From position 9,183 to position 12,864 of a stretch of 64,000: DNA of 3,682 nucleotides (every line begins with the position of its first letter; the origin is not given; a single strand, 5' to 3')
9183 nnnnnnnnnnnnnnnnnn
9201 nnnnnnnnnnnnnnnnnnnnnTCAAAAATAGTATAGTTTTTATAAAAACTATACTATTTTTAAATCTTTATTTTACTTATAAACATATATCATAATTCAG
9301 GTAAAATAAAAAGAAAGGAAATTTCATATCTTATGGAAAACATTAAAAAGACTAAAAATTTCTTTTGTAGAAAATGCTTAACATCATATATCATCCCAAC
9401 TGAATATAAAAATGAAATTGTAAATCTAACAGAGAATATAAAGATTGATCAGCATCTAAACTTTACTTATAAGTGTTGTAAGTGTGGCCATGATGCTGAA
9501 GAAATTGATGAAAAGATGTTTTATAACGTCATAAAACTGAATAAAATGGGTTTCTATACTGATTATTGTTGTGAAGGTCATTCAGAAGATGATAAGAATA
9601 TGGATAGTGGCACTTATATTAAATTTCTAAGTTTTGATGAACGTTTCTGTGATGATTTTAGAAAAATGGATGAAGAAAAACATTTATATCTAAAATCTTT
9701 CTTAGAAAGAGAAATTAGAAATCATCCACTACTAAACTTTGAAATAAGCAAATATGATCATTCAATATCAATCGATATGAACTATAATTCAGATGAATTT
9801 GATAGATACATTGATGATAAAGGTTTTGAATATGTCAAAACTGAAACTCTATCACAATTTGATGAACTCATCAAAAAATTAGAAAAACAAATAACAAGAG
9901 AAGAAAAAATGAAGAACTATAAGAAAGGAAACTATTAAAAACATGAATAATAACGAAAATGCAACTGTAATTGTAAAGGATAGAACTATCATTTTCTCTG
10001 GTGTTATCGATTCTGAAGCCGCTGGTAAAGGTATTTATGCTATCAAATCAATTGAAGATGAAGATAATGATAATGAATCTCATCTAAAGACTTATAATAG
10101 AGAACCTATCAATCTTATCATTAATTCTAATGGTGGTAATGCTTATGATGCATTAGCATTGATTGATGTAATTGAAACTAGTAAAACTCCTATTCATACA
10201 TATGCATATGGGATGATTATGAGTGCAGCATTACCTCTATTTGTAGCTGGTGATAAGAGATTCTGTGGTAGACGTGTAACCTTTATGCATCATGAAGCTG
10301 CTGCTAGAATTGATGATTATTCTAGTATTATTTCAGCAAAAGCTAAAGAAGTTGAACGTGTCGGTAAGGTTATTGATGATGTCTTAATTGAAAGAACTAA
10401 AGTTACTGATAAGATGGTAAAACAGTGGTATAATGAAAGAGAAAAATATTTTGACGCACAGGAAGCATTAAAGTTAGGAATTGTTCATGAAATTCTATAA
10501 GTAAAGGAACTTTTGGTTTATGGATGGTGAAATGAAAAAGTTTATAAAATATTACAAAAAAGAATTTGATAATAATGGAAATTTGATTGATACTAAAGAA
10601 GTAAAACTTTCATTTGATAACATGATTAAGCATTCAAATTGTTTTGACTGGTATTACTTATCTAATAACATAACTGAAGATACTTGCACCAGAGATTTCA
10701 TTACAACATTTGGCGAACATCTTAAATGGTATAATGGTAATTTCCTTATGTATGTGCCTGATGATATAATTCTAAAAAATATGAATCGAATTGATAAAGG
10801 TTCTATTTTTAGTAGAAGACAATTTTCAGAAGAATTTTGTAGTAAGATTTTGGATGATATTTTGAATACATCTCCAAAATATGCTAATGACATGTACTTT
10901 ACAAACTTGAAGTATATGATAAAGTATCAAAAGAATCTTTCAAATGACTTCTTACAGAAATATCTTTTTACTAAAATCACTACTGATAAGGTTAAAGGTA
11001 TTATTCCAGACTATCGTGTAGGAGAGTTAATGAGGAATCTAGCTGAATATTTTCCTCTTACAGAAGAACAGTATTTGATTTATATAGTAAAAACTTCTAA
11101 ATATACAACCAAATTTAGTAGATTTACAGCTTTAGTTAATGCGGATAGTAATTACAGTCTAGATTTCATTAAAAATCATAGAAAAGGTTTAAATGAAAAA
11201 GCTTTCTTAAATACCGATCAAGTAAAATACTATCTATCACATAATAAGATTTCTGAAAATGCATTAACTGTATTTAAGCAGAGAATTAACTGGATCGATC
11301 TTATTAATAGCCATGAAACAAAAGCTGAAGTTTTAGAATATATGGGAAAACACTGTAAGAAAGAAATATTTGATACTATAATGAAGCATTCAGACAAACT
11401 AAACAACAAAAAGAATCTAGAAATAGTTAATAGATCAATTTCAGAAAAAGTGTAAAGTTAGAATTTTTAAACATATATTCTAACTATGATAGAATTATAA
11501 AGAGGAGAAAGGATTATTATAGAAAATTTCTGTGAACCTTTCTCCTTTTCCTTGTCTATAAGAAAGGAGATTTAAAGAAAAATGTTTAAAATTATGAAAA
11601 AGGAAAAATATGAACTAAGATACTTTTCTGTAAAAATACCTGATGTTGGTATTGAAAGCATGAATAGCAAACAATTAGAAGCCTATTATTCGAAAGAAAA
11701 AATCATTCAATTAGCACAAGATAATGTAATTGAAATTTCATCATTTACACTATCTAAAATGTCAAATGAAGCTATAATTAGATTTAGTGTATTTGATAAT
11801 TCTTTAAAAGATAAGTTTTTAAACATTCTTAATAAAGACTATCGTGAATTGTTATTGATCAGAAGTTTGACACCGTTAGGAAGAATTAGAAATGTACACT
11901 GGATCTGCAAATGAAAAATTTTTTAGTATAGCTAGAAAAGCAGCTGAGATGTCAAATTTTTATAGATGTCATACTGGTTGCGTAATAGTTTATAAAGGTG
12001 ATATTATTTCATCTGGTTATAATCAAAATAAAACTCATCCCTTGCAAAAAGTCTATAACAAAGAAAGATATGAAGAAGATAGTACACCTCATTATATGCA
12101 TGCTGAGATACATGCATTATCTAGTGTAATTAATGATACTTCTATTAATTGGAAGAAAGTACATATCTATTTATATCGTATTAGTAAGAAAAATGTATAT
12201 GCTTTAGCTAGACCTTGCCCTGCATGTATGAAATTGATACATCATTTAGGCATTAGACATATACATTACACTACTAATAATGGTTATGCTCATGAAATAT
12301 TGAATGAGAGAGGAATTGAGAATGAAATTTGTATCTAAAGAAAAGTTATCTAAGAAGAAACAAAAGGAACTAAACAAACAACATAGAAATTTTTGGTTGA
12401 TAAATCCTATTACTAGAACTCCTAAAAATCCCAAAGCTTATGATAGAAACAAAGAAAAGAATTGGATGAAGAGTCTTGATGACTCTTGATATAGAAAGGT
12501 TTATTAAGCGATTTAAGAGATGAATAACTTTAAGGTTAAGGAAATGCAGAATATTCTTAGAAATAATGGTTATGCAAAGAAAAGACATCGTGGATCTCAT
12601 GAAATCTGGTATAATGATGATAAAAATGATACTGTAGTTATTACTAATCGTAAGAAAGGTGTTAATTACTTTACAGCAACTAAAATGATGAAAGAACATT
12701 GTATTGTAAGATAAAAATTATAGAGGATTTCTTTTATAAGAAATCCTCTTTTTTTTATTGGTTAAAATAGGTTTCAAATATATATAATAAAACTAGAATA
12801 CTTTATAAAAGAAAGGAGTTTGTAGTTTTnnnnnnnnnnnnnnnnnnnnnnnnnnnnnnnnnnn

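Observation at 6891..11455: Paralogous family of Trp-bracketed ~27-aa tandem-repeat proteins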

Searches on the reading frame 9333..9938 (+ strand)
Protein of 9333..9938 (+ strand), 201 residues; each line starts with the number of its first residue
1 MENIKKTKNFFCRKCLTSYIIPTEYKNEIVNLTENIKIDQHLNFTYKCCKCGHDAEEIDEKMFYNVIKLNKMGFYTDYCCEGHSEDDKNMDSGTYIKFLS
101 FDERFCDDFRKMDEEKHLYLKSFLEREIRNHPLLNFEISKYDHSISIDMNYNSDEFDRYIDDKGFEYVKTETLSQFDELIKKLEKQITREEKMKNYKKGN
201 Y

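Call 3: search_protein_families(library=pfam, proteins=[window:9333-9938:+], max_evalue=1)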
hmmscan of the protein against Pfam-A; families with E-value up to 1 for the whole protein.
window:9333-9938:+ (201 aa): 1 family
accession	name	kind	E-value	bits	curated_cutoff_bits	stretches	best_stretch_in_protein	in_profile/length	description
PF15613.11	WSD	-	0.19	12.3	25.4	1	170-195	38-63/69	Williams-Beuren syndrome DDT (WSD), D-TOX E motif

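Call 4: search_protein_families(library=phrogs, proteins=[window:9333-9938:+], max_evalue=0.1)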
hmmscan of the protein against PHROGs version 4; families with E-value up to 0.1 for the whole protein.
window:9333-9938:+ (201 aa): 1 family
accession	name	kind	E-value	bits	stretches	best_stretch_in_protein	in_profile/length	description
phrog_21654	-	unknown function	0.00034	21.7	1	39-101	24-86/171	-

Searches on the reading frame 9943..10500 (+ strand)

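Call 3: search_protein_families(library=pfam, proteins=[window:9943-10500:+], max_evalue=1)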
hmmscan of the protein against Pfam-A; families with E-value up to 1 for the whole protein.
window:9943-10500:+ (185 aa): 2 families
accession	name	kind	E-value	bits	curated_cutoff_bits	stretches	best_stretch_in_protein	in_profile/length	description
PF00574.28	CLP_protease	-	5.4e-24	85.5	20.2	1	9-185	12-179/182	Clp protease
PF01972.22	SDH_protease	-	0.068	12.6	31.3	1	28-162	66-197/286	ClpP-like SDH-type serine proteinase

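Call 4: search_protein_families(library=phrogs, proteins=[window:9943-10500:+], max_evalue=0.1)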
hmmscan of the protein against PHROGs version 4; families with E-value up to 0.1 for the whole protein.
window:9943-10500:+ (185 aa): 12 families
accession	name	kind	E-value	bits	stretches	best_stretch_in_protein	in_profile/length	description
phrog_94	-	head and packaging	1.4e-27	98.5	1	13-185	80-250/622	head maturation protease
phrog_1684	-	head and packaging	3.1e-17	64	1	7-182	36-200/284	head maturation protease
phrog_2976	-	head and packaging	3.5e-15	57.6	1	46-184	43-181/394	head maturation protease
phrog_1827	-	other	1.6e-12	48.2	1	54-173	53-171/202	ATP-dependent protease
phrog_53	-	head and packaging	9.1e-12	45.9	1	56-184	120-278/583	head maturation protease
phrog_5410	-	other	1.3e-10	42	1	53-133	55-135/323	ATP-dependent protease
phrog_133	-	head and packaging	2.9e-07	30.5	1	47-184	41-178/668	head maturation protease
phrog_23753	-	head and packaging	1.2e-05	26.1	1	54-184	42-171/298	head maturation protease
phrog_3348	-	unknown function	0.00033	21.1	1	54-184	68-197/386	-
phrog_13984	-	unknown function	0.0016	19.6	1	56-112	63-119/123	-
phrog_33547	-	unknown function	0.042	13.8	1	54-182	30-156/357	-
phrog_30575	-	unknown function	0.09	13.6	1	58-110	66-116/198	-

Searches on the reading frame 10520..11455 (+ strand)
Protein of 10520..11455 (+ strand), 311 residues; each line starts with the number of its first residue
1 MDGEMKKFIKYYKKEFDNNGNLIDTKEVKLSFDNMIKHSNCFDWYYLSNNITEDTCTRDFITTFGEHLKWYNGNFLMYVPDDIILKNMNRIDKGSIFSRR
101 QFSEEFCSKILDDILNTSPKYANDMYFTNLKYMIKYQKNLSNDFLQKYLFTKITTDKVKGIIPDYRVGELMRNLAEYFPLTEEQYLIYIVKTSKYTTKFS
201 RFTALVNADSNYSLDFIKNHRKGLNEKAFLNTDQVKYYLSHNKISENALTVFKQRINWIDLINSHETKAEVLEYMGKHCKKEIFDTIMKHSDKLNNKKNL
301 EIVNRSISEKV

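Call 3: search_protein_families(library=pfam, proteins=[window:10520-11455:+], max_evalue=1)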
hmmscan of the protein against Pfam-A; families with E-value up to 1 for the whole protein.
window:10520-11455:+ (311 aa): 1 family
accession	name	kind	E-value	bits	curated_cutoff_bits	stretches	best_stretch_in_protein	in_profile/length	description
PF10309.14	NCBP3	-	0.21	11.9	28.9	1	230-260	14-39/59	Nuclear cap-binding protein subunit 3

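Call 4: search_protein_families(library=phrogs, proteins=[window:10520-11455:+], max_evalue=0.1)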
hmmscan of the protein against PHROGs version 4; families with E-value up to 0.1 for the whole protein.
window:10520-11455:+ (311 aa): 2 families
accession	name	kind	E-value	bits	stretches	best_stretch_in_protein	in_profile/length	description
phrog_3532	-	unknown function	1.9e-05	25.1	1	7-113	108-208/292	-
phrog_14299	-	unknown function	0.046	14.7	0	224-258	49-83/110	-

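Call 12: search_protein_families(library=ncbifam, proteins=[window:10520-11455:+], max_evalue=1)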
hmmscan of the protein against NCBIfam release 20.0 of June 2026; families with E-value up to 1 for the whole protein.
window:10520-11455:+ (311 aa): 1 family
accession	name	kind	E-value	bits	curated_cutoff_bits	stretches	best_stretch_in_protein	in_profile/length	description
NF002126.0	PRK00964.1-4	subfamily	0.014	15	161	1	226-311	102-183/186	tetrahydromethanopterin S-methyltransferase subunit A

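Call 53: find_homologous_proteins(query=window:10520-11455:+, max_evalue=0.001)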
Query window:10520-11455:+ (311 aa): 1 proteins with E <= 0.001 among 685 candidates.
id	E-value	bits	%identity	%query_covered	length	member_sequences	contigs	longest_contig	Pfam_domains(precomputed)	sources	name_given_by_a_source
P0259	4.7e-204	694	100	100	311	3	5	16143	-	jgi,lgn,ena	-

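Call 64: predict_structure(protein=window:10520-11455:+)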
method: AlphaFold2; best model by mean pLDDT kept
length: 311 residues; sequences in the alignment: 1
mean_pLDDT: 42.8   pTM: 0.34
mean pLDDT of the five models: 42.8, 42.3, 41.2, 41.0, 40.8
residues with pLDDT >= 90: 0; 70-90: 0; 50-70: 88; < 50: 223
segments of 3 or more residues with pLDDT < 50: 1-101, 118-123, 189-276, 278-284, 296-301, 306-311
pLDDT, mean of each block of 10 residues (from residue 1): 28 34 29 30 32 38 36 33 26 36 56 52 54 59 62 58 58 61 51 38 37 38 33 37 38 39 43 47 50 47 46 35
secondary structure, 60 per line:
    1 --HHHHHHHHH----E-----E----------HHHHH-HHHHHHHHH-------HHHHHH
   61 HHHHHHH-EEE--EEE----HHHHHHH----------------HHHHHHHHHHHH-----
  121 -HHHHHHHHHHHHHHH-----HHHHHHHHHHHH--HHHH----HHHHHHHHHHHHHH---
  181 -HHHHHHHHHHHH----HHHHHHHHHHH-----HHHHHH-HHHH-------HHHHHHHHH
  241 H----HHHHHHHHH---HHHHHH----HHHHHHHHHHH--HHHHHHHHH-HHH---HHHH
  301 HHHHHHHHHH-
elements in order: H3-11 H33-37 H39-47 H55-67 E69-71 E74-76 H81-87 H104-115 H122-136 H142-153 H156-159 H164-177 H182-193 H198-208 H214-219 H221-224 H232-241 H246-254 H258-263 H268-278 H281-289 H297-310

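Call 73: search_protein_families(library=padloc, proteins=[window:10520-11455:+], max_evalue=0.01)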
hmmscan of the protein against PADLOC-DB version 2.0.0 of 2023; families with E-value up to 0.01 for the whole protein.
window:10520-11455:+ (311 aa): 0 families

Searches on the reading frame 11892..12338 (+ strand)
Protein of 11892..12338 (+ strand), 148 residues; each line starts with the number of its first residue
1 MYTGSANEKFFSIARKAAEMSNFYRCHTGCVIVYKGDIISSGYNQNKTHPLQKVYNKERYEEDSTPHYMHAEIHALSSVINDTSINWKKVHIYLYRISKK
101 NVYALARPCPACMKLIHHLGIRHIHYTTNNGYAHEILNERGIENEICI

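Call 82: search_protein_families(library=pfam, proteins=[window:11892-12338:+], max_evalue=0.00001)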
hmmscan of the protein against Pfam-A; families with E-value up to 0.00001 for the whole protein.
window:11892-12338:+ (148 aa): 1 family
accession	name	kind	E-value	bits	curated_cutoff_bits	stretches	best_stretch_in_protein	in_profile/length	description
PF00383.29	dCMP_cyt_deam_1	-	6.9e-14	52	25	1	7-127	4-101/102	Cytidine and deoxycytidylate deaminase zinc-binding region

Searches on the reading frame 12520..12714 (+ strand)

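Call 82: search_protein_families(library=pfam, proteins=[window:12520-12714:+], max_evalue=0.00001)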
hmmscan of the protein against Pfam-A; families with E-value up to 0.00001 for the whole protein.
window:12520-12714:+ (64 aa): 1 family
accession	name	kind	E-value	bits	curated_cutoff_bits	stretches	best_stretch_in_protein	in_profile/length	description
PF07927.17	HicA_toxin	-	9e-09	35.7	27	1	7-47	2-43/58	HicA toxin of bacterial toxin-antitoxin,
